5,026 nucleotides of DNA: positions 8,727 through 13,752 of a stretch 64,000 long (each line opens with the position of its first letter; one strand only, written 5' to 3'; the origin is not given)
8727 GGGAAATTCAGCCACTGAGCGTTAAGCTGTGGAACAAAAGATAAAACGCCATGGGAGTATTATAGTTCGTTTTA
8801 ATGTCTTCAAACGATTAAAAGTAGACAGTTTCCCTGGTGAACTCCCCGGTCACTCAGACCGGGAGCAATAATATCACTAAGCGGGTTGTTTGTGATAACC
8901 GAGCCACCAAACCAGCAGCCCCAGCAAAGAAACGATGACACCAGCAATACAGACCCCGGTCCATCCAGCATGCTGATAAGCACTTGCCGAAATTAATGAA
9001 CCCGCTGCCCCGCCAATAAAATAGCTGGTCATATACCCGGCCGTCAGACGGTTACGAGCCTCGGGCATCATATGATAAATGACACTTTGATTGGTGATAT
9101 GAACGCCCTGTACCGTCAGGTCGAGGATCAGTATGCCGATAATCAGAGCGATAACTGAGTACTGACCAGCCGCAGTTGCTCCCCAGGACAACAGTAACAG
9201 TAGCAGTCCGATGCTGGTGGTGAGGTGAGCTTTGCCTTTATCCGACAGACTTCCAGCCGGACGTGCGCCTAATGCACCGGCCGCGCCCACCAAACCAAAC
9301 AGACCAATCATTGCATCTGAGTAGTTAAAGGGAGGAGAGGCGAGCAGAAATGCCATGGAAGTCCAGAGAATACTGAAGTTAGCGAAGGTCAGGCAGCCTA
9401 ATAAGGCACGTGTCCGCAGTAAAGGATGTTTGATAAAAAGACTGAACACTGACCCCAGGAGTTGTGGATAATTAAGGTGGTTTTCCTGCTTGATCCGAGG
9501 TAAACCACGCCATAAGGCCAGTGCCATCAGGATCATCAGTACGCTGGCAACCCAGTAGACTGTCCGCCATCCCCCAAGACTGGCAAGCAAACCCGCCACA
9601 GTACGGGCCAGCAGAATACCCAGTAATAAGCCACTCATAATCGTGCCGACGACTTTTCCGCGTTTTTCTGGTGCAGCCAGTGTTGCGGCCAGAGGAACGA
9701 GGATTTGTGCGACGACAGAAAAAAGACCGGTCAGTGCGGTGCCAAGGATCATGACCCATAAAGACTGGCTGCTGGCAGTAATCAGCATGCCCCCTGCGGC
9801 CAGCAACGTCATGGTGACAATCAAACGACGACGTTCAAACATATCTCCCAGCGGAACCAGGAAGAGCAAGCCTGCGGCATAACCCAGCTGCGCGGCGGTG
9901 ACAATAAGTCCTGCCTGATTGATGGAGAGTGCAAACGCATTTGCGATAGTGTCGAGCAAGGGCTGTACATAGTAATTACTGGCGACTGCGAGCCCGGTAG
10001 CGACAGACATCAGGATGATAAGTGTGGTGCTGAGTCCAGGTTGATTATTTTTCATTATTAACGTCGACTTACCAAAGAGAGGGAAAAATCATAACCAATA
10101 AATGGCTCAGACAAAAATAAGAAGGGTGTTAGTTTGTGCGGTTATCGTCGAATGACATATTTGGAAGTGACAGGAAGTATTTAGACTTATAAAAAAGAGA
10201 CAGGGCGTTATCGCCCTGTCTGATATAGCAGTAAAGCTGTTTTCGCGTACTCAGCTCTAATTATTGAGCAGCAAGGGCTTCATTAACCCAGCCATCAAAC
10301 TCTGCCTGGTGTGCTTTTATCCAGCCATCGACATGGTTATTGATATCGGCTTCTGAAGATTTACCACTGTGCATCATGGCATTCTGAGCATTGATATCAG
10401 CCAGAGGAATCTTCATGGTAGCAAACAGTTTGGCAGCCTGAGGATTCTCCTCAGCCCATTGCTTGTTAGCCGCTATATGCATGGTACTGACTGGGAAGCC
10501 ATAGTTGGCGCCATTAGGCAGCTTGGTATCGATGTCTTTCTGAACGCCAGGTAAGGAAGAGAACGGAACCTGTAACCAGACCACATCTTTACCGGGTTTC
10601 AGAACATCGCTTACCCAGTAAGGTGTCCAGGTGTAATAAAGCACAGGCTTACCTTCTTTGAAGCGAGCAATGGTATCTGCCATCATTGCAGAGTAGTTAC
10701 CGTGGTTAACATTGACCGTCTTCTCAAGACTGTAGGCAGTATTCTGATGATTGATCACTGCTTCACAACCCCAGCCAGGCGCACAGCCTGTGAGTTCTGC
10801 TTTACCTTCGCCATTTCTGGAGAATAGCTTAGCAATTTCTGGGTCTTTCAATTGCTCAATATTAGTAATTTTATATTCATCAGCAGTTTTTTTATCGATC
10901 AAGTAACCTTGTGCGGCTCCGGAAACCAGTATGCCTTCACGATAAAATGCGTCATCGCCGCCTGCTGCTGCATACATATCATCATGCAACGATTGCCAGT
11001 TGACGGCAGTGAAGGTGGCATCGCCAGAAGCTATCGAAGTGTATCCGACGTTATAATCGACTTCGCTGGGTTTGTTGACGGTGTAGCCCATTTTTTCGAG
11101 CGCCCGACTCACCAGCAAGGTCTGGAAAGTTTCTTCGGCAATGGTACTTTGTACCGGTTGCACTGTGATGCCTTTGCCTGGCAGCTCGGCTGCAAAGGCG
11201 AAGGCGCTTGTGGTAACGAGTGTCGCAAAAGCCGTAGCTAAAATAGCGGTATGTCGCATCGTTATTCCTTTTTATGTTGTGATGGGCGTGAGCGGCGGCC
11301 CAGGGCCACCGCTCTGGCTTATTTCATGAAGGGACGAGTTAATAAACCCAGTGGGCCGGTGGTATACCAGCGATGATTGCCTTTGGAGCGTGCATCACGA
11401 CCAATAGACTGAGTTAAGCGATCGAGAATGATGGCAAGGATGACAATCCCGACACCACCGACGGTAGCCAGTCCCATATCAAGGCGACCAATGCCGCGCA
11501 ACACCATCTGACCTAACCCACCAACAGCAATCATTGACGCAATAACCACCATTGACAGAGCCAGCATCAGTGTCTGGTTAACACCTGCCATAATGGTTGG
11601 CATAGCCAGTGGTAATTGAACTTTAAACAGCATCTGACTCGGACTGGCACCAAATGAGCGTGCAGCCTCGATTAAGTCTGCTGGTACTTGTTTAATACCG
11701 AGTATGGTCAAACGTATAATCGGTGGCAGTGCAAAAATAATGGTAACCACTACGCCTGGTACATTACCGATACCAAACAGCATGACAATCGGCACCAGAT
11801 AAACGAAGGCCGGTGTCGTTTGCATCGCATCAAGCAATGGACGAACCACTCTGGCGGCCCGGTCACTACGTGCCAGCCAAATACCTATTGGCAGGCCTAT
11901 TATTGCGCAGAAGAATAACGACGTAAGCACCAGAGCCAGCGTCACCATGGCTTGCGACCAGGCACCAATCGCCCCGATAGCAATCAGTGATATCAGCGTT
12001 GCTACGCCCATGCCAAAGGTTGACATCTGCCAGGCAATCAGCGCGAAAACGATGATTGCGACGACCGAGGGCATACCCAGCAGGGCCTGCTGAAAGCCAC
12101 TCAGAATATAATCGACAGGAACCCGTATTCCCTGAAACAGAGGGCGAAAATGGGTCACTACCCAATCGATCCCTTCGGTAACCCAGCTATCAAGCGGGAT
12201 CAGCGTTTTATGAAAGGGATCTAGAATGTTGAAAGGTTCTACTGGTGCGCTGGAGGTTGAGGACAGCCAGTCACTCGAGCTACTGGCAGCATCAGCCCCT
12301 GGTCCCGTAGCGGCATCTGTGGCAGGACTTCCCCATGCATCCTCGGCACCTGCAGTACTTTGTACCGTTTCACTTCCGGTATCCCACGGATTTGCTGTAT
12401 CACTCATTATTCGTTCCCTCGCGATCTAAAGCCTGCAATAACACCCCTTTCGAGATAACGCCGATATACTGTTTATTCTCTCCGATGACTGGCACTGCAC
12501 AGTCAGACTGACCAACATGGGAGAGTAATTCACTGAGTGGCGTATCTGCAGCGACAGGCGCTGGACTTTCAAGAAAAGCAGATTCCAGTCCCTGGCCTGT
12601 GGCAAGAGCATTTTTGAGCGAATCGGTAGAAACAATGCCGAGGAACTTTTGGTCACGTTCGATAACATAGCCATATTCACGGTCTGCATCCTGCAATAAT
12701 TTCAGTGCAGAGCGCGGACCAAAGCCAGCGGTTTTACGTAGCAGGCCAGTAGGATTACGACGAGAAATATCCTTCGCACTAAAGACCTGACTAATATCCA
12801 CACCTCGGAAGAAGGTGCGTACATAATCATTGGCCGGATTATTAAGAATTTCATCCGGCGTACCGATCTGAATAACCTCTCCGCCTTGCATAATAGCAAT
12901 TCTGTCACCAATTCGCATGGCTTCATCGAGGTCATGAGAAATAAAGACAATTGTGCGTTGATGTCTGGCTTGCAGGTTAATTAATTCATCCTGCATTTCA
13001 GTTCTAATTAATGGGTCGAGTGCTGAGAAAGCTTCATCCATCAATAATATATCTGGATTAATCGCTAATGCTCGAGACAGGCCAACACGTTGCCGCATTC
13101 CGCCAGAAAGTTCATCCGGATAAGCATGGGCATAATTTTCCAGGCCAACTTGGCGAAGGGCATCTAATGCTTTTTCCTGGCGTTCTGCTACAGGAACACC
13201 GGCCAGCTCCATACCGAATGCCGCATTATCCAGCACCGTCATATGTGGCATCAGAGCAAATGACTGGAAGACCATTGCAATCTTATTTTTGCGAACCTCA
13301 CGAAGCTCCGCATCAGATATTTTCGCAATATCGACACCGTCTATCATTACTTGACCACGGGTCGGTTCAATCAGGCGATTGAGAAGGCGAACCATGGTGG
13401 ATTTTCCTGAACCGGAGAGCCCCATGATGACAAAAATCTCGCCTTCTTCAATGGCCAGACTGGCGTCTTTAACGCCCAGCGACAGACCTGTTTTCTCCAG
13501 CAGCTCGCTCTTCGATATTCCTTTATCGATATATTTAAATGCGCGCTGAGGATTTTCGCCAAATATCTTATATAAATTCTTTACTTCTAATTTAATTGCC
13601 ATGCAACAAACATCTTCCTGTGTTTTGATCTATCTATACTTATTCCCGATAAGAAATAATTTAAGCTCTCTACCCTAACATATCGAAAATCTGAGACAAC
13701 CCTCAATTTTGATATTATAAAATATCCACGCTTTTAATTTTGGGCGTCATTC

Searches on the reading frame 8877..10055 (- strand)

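Call 66: search_protein_families(library=pfam, proteins=[window:8877-10055:-], max_evalue=0.001)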
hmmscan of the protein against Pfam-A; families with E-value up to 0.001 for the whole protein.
window:8877-10055:- (392 aa): 3 families
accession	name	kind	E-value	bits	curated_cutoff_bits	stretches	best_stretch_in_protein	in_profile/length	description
PF07690.21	MFS_1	-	2.2e-45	155.5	33.4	2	17-289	2-280/347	Major Facilitator Superfamily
PF00083.30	Sugar_tr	-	4.7e-13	49.3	22.3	1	44-182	44-189/452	Sugar (and other) transporter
PF06779.20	MFS_4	-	1.2e-06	28.6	26.3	1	30-365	12-345/364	Uncharacterised MFS-type transporter YbfB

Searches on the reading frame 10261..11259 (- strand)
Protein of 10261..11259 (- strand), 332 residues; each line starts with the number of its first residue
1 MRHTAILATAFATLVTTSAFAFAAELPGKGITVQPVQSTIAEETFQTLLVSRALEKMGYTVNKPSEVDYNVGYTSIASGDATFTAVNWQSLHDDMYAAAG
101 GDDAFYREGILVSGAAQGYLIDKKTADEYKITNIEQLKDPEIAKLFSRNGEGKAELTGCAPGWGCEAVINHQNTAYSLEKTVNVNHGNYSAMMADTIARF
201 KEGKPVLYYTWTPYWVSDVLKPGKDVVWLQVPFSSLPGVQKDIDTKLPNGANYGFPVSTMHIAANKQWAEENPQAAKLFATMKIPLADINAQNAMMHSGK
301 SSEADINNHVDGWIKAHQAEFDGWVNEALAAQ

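Call 66: search_protein_families(library=pfam, proteins=[window:10261-11259:-], max_evalue=0.001)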
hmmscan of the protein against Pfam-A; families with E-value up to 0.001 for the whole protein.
window:10261-11259:- (332 aa): 1 family
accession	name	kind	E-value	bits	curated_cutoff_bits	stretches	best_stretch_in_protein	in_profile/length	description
PF04069.17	OpuAC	-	3.1e-47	161.8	21.2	1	32-314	2-255/257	Substrate binding domain of ABC-type glycine betaine transport system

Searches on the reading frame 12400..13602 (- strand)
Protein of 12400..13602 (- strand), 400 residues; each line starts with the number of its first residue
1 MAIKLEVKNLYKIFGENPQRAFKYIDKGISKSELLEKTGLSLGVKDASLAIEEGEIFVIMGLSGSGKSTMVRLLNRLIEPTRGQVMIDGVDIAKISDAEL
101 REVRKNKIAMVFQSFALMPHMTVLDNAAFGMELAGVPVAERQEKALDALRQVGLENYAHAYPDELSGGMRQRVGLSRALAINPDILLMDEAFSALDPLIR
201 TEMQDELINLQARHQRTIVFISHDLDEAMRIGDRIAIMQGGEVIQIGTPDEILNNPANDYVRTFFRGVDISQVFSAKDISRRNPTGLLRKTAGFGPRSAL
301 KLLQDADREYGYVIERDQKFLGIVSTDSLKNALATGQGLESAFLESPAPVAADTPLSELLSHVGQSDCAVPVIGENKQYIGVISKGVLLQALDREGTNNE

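Call 61: list_cluster_members(proteins=[window:12400-13602:-, window:20648-21283:+, window:19677-20234:+])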
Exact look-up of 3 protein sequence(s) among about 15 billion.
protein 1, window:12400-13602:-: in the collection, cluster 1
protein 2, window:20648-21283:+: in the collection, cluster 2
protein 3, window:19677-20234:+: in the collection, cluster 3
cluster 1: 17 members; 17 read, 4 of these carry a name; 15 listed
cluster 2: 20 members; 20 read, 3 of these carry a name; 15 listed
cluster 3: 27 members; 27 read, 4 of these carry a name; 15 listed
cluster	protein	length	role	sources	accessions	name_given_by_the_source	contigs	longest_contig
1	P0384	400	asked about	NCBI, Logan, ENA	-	-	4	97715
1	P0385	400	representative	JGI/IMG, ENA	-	-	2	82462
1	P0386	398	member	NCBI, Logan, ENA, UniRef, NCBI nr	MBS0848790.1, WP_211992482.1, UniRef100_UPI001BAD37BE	glycine betaine/L-proline ABC transporter ATP-binding protein ProV [Citrobacter sp. ... | glycine betaine/L-proline ABC transporter ATP-binding protein ProV n=1 Tax=Citrobacter ...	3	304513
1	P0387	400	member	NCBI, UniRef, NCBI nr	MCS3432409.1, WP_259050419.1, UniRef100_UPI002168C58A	glycine betaine/L-proline ABC transporter ATP-binding protein ProV [Klebsiella sp. ... | glycine betaine/L-proline ABC transporter ATP-binding protein ProV n=1 Tax=Klebsiella sp. ...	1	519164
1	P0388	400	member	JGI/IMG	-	glycine betaine/proline transport system ATP-binding protein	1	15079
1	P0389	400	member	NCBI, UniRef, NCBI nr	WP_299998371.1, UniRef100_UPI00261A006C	glycine betaine/L-proline ABC transporter ATP-binding protein ProV [uncultured Cedecea ... | glycine betaine/L-proline ABC transporter ATP-binding protein ProV n=1 Tax=uncultured ...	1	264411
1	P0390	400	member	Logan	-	-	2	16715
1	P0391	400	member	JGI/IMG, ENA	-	-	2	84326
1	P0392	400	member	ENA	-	-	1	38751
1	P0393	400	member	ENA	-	-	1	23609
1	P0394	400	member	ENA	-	-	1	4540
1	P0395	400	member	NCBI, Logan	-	-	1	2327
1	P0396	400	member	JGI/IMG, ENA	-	-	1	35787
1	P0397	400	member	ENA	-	-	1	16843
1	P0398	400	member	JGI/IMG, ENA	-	-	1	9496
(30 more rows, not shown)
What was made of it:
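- Tried and rejected: Cluster mates (at least 90% identity) are inconsistently named Citrobacter sp. JGM124, Klebsiella sp. BIGb0407 and uncultured Cedecea (call 61).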
